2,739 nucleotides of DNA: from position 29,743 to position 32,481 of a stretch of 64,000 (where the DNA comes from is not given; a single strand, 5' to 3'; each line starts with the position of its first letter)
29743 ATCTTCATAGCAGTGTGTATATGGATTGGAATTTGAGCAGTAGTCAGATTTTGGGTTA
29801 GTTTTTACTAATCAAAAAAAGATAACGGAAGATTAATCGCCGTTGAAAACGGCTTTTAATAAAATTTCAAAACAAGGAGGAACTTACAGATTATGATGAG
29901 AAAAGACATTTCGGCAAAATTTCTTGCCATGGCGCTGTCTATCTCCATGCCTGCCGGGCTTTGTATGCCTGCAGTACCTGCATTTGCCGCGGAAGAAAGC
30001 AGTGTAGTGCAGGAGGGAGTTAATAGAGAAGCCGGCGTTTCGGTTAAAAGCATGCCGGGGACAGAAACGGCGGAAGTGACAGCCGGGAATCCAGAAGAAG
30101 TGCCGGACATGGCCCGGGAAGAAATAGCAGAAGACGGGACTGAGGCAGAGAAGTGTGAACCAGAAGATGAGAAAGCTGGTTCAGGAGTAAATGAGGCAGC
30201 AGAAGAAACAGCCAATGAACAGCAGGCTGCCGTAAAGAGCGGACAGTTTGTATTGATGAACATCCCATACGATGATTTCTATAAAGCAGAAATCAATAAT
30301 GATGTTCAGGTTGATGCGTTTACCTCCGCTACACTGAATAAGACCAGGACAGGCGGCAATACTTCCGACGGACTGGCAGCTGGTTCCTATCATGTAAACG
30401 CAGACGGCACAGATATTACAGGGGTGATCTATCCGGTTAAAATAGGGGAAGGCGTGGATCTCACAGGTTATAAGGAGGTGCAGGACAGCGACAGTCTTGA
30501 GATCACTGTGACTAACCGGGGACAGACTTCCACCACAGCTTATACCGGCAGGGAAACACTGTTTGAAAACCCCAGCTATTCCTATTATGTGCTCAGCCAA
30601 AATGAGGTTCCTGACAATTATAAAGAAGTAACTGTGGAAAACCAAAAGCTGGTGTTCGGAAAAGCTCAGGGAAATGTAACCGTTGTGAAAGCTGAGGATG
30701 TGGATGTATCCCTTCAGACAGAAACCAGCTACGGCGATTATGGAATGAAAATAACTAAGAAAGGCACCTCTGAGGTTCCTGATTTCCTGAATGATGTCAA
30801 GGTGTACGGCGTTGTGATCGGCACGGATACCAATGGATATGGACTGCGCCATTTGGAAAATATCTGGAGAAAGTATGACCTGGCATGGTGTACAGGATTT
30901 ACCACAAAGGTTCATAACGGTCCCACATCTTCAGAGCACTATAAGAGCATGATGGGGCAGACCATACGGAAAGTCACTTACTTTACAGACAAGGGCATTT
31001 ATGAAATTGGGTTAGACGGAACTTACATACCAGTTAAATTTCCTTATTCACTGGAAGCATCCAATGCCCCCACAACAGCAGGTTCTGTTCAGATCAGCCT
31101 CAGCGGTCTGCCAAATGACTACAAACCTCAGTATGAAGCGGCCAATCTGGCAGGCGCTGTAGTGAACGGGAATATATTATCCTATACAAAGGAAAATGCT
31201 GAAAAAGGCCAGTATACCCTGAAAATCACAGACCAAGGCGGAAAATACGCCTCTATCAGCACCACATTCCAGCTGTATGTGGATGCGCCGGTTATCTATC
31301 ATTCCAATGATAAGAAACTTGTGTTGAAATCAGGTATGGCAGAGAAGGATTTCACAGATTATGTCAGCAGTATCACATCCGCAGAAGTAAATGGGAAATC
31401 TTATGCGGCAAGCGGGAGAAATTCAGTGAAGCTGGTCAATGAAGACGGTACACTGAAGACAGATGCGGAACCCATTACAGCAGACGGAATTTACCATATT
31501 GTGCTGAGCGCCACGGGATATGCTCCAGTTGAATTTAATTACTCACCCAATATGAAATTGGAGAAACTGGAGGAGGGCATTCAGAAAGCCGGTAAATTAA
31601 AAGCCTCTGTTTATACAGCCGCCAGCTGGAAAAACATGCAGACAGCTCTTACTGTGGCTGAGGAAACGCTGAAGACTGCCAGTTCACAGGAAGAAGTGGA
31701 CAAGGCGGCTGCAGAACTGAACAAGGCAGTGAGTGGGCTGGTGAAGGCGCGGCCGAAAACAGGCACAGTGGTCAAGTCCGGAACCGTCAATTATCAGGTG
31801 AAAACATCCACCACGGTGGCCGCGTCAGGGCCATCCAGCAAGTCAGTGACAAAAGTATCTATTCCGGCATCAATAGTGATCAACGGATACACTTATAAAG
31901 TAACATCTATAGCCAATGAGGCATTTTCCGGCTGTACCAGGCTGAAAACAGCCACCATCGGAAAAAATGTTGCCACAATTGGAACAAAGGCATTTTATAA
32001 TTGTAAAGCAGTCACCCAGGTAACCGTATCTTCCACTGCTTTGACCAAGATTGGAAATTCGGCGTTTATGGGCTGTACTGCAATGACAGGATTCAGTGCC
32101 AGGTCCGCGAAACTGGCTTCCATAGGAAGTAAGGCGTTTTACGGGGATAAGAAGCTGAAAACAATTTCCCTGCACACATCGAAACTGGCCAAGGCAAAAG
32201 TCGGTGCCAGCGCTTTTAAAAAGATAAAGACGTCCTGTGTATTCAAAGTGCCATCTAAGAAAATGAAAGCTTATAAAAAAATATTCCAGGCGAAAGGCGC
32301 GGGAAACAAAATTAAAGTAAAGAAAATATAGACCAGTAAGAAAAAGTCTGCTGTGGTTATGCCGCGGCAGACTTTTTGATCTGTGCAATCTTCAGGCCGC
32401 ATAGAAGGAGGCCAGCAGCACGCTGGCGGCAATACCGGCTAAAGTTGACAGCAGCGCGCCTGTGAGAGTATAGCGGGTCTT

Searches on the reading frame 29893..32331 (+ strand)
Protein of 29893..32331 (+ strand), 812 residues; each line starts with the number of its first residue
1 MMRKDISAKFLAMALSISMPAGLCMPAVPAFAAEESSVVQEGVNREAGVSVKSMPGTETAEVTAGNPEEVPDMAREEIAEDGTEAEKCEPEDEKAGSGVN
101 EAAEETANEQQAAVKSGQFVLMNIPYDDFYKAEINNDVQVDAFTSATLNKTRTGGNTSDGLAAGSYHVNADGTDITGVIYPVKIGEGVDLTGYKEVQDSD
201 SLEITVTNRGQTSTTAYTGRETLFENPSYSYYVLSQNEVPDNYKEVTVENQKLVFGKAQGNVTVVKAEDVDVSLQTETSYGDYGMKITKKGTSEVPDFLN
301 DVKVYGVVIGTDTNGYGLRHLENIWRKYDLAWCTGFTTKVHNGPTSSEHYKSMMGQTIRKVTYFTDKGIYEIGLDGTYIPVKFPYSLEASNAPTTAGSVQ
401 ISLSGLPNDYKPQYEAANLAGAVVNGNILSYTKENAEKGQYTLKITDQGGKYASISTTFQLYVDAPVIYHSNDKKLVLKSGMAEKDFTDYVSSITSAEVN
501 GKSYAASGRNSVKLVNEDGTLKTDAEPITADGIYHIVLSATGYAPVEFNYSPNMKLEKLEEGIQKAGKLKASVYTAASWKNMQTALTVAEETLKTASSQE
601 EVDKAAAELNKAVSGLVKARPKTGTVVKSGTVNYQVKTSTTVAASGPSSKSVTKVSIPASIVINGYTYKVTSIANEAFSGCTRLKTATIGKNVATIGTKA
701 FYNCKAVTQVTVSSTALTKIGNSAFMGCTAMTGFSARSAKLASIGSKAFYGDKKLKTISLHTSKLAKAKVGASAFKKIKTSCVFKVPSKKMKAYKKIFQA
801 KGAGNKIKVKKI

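Call 3: search_protein_families(library=pfam, proteins=[window:29893-32331:+], max_evalue=0.01)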
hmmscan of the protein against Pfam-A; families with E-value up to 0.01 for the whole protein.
window:29893-32331:+ (812 aa): 4 families
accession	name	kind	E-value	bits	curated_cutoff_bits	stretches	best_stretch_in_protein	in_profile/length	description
PF13306.12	LRR_5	-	4.9e-20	72.1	27.7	1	668-777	20-122/127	BspA type Leucine rich repeat region (6 copies)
PF07550.17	Shr-like_HID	-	2.5e-07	31.5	22.3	1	487-548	18-79/82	Heme-binding protein Shr-like, Hb-interacting domain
PF07554.19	FIVAR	-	2.5e-06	28.5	29.2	1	557-616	3-70/71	FIVAR domain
PF13855.12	LRR_8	-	0.0016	18.6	27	0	693-731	13-51/61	Leucine rich repeat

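Call 4: search_protein_families(library=ncbifam, proteins=[window:29893-32331:+], max_evalue=0.01)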
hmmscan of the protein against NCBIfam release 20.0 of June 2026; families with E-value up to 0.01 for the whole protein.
window:29893-32331:+ (812 aa): 0 families
